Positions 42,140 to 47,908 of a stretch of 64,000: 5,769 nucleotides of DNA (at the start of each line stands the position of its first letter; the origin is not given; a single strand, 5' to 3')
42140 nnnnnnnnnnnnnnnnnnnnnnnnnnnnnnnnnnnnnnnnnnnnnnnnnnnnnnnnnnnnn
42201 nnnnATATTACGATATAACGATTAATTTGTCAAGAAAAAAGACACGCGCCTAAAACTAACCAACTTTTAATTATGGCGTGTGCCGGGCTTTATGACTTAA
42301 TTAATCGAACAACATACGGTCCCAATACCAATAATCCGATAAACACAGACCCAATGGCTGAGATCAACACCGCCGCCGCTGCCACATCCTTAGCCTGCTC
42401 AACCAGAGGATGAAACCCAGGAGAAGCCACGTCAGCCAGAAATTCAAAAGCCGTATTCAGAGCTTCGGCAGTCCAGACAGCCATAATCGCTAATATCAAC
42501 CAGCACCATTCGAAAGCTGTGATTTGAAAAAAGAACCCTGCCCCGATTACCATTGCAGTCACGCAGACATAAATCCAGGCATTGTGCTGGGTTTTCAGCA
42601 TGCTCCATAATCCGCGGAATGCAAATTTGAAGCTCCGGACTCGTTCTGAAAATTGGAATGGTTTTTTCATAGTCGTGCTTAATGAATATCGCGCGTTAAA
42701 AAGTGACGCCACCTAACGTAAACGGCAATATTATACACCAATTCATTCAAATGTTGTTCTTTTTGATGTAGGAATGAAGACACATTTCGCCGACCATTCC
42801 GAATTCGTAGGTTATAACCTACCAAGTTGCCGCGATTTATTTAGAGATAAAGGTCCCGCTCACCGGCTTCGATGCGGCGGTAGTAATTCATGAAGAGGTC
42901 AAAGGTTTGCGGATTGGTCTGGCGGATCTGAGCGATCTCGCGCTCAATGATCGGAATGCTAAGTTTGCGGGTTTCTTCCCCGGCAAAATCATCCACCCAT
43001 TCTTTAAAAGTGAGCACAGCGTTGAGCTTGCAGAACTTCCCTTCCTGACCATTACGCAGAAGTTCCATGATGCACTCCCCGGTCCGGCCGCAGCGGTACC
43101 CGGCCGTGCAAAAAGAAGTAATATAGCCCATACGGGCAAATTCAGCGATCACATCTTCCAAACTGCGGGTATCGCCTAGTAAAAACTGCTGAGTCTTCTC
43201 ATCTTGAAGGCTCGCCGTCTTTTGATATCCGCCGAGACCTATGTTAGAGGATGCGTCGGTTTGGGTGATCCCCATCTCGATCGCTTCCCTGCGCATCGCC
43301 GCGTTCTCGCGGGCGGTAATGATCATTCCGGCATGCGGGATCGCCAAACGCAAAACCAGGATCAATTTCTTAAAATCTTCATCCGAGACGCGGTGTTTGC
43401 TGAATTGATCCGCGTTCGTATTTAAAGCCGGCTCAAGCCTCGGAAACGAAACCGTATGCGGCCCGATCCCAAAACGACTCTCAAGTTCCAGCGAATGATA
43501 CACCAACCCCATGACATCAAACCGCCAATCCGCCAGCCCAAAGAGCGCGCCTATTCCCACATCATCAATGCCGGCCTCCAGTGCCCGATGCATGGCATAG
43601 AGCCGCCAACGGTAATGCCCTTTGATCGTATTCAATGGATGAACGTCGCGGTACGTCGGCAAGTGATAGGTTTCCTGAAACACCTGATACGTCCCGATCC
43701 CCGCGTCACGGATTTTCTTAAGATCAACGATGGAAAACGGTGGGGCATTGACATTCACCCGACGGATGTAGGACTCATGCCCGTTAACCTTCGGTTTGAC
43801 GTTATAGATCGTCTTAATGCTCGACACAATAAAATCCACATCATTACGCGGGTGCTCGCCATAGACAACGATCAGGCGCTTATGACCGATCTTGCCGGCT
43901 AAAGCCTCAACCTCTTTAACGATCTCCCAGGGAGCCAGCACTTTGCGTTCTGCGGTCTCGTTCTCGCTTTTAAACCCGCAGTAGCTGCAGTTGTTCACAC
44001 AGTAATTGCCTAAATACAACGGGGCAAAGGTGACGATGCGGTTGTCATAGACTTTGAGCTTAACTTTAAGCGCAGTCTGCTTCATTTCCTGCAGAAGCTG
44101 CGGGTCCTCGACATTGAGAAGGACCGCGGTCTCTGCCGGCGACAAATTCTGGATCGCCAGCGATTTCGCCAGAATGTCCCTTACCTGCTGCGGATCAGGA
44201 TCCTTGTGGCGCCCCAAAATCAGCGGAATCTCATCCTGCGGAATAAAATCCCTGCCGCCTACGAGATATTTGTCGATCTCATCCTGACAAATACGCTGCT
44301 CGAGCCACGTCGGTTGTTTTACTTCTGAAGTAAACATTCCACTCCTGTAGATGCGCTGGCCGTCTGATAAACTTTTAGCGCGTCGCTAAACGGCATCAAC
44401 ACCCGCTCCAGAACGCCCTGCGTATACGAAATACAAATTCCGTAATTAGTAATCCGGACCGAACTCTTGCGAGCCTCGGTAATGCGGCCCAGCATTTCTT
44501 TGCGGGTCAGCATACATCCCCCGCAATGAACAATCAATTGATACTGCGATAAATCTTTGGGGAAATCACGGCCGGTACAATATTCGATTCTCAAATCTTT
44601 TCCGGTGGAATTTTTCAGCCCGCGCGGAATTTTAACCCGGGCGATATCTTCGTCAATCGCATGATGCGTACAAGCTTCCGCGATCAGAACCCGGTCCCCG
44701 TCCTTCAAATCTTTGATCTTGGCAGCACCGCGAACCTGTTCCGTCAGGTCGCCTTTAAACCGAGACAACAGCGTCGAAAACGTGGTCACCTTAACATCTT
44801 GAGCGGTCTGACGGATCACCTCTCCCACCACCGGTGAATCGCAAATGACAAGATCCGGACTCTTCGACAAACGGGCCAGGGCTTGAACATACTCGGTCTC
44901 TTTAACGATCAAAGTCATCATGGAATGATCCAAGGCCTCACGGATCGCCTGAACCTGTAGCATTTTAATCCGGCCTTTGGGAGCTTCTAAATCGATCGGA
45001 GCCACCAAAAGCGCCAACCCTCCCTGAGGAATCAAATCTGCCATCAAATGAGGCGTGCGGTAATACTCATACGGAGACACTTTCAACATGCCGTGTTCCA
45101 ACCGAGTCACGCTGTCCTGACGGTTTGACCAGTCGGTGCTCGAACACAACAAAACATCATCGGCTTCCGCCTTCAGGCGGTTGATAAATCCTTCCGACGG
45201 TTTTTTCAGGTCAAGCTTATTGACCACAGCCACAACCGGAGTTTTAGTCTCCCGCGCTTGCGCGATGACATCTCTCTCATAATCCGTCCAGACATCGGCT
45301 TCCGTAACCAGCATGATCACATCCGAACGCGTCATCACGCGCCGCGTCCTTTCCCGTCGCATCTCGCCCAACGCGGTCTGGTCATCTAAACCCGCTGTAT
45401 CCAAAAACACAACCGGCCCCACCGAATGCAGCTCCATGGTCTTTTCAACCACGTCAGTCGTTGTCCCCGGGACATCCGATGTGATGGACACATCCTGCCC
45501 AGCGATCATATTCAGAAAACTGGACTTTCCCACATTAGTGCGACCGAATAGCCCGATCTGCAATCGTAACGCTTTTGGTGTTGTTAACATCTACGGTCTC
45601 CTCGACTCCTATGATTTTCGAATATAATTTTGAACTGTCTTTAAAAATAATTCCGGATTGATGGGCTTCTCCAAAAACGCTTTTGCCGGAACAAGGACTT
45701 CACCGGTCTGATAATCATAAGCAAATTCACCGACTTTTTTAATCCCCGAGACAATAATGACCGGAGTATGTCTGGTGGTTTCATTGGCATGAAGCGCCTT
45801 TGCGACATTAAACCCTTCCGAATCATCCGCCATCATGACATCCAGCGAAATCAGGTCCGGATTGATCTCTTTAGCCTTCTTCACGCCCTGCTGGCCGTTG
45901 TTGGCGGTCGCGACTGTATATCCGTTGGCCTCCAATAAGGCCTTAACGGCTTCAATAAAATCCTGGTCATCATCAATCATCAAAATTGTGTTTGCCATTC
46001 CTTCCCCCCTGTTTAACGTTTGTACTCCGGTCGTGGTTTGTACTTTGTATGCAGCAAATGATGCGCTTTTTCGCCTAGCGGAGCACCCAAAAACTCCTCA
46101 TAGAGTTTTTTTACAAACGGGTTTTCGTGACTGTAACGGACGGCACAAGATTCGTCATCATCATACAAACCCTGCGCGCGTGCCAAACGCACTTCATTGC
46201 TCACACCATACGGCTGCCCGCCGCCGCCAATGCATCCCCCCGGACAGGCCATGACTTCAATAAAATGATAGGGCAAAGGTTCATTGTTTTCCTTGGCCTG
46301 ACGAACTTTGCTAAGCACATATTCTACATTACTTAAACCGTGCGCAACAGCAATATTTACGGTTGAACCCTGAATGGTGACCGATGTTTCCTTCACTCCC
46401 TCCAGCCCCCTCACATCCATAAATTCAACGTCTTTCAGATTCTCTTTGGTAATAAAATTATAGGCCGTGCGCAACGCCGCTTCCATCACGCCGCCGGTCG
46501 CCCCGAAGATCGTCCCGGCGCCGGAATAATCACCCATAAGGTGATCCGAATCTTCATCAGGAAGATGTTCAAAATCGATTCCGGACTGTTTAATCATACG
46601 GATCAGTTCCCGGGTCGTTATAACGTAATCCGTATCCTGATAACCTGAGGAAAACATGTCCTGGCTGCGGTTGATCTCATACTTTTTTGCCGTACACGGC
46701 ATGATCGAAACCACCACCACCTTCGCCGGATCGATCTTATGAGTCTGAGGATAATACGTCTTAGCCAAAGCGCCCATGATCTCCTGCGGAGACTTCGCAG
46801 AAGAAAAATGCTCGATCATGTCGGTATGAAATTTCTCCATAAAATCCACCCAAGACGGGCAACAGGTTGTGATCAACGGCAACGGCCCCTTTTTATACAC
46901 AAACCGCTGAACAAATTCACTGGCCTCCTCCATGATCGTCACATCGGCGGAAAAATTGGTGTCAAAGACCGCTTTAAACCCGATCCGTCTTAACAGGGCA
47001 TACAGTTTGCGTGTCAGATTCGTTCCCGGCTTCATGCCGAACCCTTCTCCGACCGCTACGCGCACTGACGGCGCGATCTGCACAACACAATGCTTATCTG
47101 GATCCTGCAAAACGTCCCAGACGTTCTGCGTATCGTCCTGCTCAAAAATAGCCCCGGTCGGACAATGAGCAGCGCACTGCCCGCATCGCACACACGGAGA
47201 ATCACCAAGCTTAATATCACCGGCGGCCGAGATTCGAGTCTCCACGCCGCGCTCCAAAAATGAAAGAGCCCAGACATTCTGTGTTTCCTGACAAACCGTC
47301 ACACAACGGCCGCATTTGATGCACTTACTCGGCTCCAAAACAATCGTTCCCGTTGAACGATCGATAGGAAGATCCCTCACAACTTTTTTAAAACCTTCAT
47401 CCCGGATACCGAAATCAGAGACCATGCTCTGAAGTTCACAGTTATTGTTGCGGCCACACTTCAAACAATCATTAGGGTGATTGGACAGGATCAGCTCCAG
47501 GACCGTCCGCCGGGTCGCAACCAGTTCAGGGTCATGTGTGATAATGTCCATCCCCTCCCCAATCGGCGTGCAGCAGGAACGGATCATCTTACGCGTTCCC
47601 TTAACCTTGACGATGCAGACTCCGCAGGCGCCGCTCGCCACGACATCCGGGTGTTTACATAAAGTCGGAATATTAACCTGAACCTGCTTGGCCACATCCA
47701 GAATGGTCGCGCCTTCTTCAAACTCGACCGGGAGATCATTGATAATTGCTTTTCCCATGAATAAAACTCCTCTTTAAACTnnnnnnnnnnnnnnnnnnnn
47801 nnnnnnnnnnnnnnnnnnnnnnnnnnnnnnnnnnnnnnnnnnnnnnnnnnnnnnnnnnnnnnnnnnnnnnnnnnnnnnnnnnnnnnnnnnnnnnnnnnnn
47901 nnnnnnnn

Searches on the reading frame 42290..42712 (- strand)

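Call 22: search_protein_families(library=pfam, proteins=[window:42290-42712:-], max_evalue=0.001)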
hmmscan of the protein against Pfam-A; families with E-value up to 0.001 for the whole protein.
window:42290-42712:- (140 aa): 1 family
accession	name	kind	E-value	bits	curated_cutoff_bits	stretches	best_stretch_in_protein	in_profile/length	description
PF01219.24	DAGK_prokar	-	1.5e-31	108.7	22.3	1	29-130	1-102/102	Prokaryotic diacylglycerol kinase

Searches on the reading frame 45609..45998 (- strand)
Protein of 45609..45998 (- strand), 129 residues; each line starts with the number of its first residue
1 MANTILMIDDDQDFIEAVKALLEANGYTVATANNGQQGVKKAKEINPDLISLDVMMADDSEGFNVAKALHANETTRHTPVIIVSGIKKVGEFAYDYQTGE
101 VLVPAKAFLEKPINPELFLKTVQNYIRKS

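Call 4: search_protein_families(library=pfam, proteins=[window:45609-45998:-], max_evalue=0.01)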
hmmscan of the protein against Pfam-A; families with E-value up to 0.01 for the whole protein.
window:45609-45998:- (129 aa): 1 family
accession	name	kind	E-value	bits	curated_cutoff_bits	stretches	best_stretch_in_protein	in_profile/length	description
PF00072.30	Response_reg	-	3.7e-18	66.1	30.2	1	5-122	1-110/111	Response regulator receiver domain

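Call 5: search_protein_families(library=ncbifam, proteins=[window:45609-45998:-], max_evalue=0.01)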
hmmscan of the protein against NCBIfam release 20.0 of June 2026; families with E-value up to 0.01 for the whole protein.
window:45609-45998:- (129 aa): 82 families (the best 25 are shown)
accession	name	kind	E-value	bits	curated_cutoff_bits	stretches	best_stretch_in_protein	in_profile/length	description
NF045717.1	DVU0259_DivK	exception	2.5e-20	72.8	160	1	1-126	1-116/117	DVU0259 family response regulator domain-containing protein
NF007135.0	PRK09581.1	equivalog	6.8e-20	71.3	474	1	1-123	1-117/457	PleD family two-component system response regulator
NF047793.1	ResRegPgtA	equivalog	1.7e-15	56.8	650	1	3-126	6-121/414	two-component system response regulator PgtA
NF053854.1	RespRegPhoBBctds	equivalog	4.7e-15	55.6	270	1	5-85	1-79/225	two-component system response regulator PhoB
TIGR02154.1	PhoB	equivalog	6e-15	55.2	296.2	1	1-87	1-86/226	phosphate regulon transcriptional regulator PhoB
NF051870.1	NAssimRespRegNtrX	equivalog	6.1e-14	51.8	600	1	3-123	2-116/452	nitrogen assimilation response regulator NtrX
NF040689.1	MtrAB_MtrA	equivalog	6.7e-13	48.5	300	1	5-128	1-115/219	MtrAB system response regulator MtrA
NF045944.1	ResRegRpaBCyano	equivalog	9.5e-13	48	330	1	6-123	1-109/229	response regulator transcription factor RpaB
NF045991.1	RespRegCtrARhodob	equivalog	4.5e-12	46.2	350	1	5-129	3-119/224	response regulator transcription factor CtrA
NF007935.0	PRK10651.1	equivalog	6.1e-12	45.2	250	1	3-124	7-122/216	two-component system response regulator NarL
NF008199.0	PRK10955.1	equivalog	1.2e-11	45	341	1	3-128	2-117/232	envelope stress response regulator transcription factor CpxR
NF008318.0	PRK11107.1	equivalog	1.6e-11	43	890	1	4-126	669-785/920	two-component sensor histidine kinase BarA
NF041733.1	resp_reg_CseB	equivalog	3.1e-11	43.1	350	1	4-87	2-81/228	two-component system response regulator CseB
NF052313.1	T9SS_RR_PorX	equivalog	4.3e-11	42.3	300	1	4-127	2-117/513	T9SS response regulator signal transducer PorX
NF033120.0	vanR_FM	exception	4.7e-11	42.8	460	1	4-128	5-120/231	vancomycin resistance response regulator transcription factor, VanR-F/VanR-M family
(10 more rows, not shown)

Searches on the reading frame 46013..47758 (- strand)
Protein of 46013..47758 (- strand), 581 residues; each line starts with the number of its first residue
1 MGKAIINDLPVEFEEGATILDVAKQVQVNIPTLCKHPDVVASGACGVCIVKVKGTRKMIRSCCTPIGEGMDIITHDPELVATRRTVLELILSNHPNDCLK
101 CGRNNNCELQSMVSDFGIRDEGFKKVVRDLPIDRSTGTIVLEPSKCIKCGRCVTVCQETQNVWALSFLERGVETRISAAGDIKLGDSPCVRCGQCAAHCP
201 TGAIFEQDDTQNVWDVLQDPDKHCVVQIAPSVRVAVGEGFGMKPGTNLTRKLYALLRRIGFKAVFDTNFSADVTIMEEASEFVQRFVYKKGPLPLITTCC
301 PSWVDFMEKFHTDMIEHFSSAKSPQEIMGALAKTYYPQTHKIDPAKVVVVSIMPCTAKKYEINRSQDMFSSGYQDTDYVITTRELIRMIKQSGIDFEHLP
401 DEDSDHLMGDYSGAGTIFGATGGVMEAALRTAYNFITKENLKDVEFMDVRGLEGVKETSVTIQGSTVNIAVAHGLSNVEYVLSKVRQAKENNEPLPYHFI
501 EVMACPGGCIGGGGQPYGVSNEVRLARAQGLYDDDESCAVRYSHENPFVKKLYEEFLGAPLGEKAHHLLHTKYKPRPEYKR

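Call 4: search_protein_families(library=pfam, proteins=[window:46013-47758:-], max_evalue=0.01)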
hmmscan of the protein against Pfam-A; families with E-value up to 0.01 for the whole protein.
window:46013-47758:- (581 aa): 18 families
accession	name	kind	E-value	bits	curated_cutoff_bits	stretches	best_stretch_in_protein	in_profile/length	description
PF02906.19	Fe_hyd_lg_C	-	2.5e-92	309.4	22.1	1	222-513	1-245/245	Iron only hydrogenase large subunit, C-terminal domain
PF02256.22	Fe_hyd_SSU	-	3.3e-26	91.5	24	1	521-576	1-56/56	Iron hydrogenase small subunit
PF10588.14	NADH-G_4Fe-4S_3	-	1.3e-16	60.2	27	1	83-120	1-38/40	NADH-ubiquinone oxidoreductase-G iron-sulfur binding region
PF13510.11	Fer2_4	-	3e-13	50.1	22.8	1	6-75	8-80/82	2Fe-2S iron-sulfur cluster binding domain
PF12838.12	Fer4_7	-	9.9e-10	39.2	27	1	145-203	1-52/52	4Fe-4S dicluster domain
PF13237.11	Fer4_10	-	9.2e-08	32.3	25.5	2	139-200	2-53/53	4Fe-4S dicluster domain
PF00037.32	Fer4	-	7e-07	29.2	21.1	2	189-204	8-23/24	4Fe-4S binding domain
PF00111.32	Fer2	-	7.2e-07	29.5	21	1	9-54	6-49/77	2Fe-2S iron-sulfur cluster binding domain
PF13187.11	Fer4_9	-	2.4e-06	27.9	27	1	145-204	1-52/52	4Fe-4S dicluster domain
PF12837.12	Fer4_6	-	2.1e-05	24.7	25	2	142-156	5-19/24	4Fe-4S binding domain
PF14697.11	Fer4_21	-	0.00021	21.8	35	1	142-204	4-57/59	4Fe-4S dicluster domain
PF22117.2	Fer4_Nqo3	-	0.00036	21.1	27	1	139-203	4-65/67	NADH-quinone oxidoreductase subunit 3, ferredoxin-like domain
PF13484.11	Fer4_16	-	0.0011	20.1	30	1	189-207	2-20/66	4Fe-4S double cluster binding domain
PF12797.12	Fer4_2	-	0.0012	19.1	24.5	1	139-156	3-20/22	4Fe-4S binding domain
PF13183.11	Fer4_8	-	0.0022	18.9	27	1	144-202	3-67/68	4Fe-4S dicluster domain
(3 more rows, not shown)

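Call 5: search_protein_families(library=ncbifam, proteins=[window:46013-47758:-], max_evalue=0.01)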
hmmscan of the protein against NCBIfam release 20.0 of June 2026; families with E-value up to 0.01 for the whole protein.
window:46013-47758:- (581 aa): 43 families (the best 25 are shown)
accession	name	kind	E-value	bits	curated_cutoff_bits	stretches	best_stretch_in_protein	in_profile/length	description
NF040763.1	FeFe_hydrog_A6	exception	6e-239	794.2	765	1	5-576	4-571/571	NADH-dependent [FeFe] hydrogenase, group A6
NF040762.1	Hydr_FeFe_Clost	exception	1.4e-187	624.8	900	1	4-574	3-572/572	ferredoxin hydrogenase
TIGR02512.1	FeFe_hydrog_A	subfamily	5.3e-153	509.3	405.95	1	139-516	2-373/375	[FeFe] hydrogenase, group A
TIGR04105.1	FeFe_hydrog_B1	subfamily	6.1e-52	176.8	450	2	135-463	133-434/462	monomeric [FeFe] hydrogenase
NF005745.0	PRK07569.1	equivalog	1.5e-47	162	333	1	6-210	8-213/238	bidirectional hydrogenase complex protein HoxU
TIGR01973.1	NuoG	equivalog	5.5e-35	121.2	470.05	1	5-206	2-200/606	NADH-quinone oxidoreductase subunit NuoG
NF006305.0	PRK08493.1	equivalog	7.4e-34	116.9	591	1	5-216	5-235/819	NADH-quinone oxidoreductase subunit G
NF009454.0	PRK12814.1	equivalog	5.6e-26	91.1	916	2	5-99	7-101/657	putative NADPH-dependent glutamate synthase small subunit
NF005895.0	PRK07860.1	equivalog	1.5e-24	86.1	802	1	6-204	22-220/811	NADH-quinone oxidoreductase subunit G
NF058577.1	FdxA_fam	equivalog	6.1e-07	29.5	65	1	188-212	8-32/52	4Fe-4S ferredoxin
TIGR01971.1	NuoI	subfamily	1.1e-06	28.2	113.05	1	137-209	31-103/121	NADH-quinone oxidoreductase, chain I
NF045480.1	FdxA_Actino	equivalog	1.5e-06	28.4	125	1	187-220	38-71/107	ferredoxin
NF042909.1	FMH_DH_FwdF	exception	2.4e-06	26.9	375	1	72-212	31-163/336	tungsten-dependent formylmethanofuran dehydrogenase subunit FwdF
NF006221.0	PRK08348.1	subfamily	2.5e-06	27.2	124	1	135-209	35-97/136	NADH-plastoquinone oxidoreductase subunit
TIGR02494.1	PFLE_PFLC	subfamily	7.4e-06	25.4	174.35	1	138-286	42-178/293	glycyl-radical enzyme activating protein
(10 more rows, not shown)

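Call 72: search_solved_structures(query=window:46013-47758:-, max_evalue=1e-50)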
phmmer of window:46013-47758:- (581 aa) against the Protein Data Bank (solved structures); distinct sequences matched with E-value up to 1e-50: 43.
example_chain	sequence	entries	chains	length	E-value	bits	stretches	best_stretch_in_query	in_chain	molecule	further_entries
7q4v_A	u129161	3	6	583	1e-172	578.8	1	11-578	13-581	Iron hydrogenase HydA1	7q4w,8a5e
8a6t_A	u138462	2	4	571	4.2e-166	556.9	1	6-577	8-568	Electron bifurcating hydrogenase subunit HydA1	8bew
7qhf_A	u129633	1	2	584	4.1e-143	481.1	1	4-575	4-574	Iron hydrogenase 1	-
4xdd_A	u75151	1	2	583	1.4e-142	479.3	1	4-575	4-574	Iron hydrogenase 1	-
4xdc_A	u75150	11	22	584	1.5e-142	479.2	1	4-575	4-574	Iron hydrogenase 1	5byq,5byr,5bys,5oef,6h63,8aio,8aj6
9rj9_A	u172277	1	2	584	2e-142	478.7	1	4-575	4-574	Iron hydrogenase 1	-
8cjy_A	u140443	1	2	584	2.1e-142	478.7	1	4-575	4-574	Iron hydrogenase 1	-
6gm8_A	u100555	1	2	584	3.7e-142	477.9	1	4-575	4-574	Iron hydrogenase 1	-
6gm0_A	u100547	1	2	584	3.7e-142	477.9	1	4-575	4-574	Iron hydrogenase 1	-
1c4a_A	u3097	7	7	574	3.7e-142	477.9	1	4-574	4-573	PROTEIN (FE-ONLY HYDROGENASE) | PROTEIN (PERIPLASMIC HYDROGENASE 1) | Iron hydrogenase 1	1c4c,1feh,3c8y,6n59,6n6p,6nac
6gm4_A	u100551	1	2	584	3.9e-142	477.8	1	4-575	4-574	Iron hydrogenase 1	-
6gm2_A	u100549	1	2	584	3.9e-142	477.8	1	4-575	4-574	Iron hydrogenase 1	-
6yf4_A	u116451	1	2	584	3.9e-142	477.8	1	4-575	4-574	Iron hydrogenase 1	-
6gm3_A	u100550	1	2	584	7.7e-142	476.8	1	4-575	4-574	Iron hydrogenase 1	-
6gm1_A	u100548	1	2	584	9.8e-142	476.5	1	4-575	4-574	Iron hydrogenase 1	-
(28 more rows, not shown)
